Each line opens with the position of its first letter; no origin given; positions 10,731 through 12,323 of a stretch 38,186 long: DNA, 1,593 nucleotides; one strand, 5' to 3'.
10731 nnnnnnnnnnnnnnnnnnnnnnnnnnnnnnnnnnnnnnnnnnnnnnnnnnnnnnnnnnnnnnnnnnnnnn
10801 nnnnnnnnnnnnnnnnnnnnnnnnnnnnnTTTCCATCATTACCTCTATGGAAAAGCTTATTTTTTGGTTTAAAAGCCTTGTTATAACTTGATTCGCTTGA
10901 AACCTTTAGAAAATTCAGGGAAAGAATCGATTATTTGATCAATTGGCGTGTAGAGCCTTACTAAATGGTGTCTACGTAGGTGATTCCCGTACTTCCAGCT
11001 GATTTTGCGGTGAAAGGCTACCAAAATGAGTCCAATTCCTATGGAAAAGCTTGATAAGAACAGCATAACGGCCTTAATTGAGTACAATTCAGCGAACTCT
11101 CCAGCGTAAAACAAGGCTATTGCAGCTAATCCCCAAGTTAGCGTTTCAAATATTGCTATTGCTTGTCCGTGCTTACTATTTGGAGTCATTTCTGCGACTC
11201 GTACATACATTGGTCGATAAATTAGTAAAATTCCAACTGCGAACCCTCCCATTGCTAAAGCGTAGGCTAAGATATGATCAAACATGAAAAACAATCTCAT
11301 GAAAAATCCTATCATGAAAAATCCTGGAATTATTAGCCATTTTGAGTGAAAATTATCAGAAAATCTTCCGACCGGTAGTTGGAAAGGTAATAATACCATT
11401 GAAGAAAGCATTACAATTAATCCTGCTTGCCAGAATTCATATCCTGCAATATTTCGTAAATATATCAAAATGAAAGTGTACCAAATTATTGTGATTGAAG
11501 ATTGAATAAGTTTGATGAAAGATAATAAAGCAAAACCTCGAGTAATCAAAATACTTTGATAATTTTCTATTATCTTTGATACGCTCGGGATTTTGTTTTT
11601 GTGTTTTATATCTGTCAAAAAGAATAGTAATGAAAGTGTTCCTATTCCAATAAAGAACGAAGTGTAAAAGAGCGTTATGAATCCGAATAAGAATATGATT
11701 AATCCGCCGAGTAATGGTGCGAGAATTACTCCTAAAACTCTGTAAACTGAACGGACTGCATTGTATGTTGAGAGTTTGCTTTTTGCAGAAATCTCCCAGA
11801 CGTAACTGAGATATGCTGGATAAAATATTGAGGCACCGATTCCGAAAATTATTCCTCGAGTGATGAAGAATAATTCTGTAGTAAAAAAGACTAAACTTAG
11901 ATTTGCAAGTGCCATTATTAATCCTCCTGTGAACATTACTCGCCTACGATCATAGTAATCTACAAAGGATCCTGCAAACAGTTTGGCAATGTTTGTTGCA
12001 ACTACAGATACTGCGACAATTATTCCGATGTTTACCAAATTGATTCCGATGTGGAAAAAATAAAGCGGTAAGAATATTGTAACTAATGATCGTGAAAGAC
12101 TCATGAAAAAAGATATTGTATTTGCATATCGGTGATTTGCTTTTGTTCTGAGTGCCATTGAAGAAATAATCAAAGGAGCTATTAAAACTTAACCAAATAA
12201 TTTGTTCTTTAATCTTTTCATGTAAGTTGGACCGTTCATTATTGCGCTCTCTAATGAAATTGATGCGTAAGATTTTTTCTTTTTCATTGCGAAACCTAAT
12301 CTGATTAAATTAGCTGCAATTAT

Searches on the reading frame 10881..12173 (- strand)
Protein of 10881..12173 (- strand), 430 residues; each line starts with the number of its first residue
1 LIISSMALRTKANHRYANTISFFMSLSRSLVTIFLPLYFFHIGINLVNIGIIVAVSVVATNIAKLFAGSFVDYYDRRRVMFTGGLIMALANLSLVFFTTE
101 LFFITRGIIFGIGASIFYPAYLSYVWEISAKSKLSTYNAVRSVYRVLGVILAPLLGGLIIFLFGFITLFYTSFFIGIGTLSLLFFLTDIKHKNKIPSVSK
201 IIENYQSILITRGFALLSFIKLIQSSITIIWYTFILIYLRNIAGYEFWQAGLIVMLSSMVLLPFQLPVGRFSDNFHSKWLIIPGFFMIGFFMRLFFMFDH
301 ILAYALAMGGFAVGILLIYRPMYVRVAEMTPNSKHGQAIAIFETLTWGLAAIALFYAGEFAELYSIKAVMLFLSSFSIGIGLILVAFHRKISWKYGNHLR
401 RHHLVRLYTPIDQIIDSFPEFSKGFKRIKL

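Call 95: search_protein_families(library=pfam, proteins=[window:10881-12173:-], max_evalue=0.001)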
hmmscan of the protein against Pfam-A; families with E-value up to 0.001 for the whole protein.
window:10881-12173:- (430 aa): 3 families
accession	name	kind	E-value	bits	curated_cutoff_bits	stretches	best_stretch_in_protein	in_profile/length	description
PF07690.21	MFS_1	-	7.1e-39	134.1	33.4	2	20-345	4-338/347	Major Facilitator Superfamily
PF05977.19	MFS_3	-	2.6e-09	36.5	27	1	61-193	59-196/524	Transmembrane secretion effector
PF12832.13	MFS_1_like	-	0.00013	21.6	25.2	1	22-350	9-350/373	MFS_1 like family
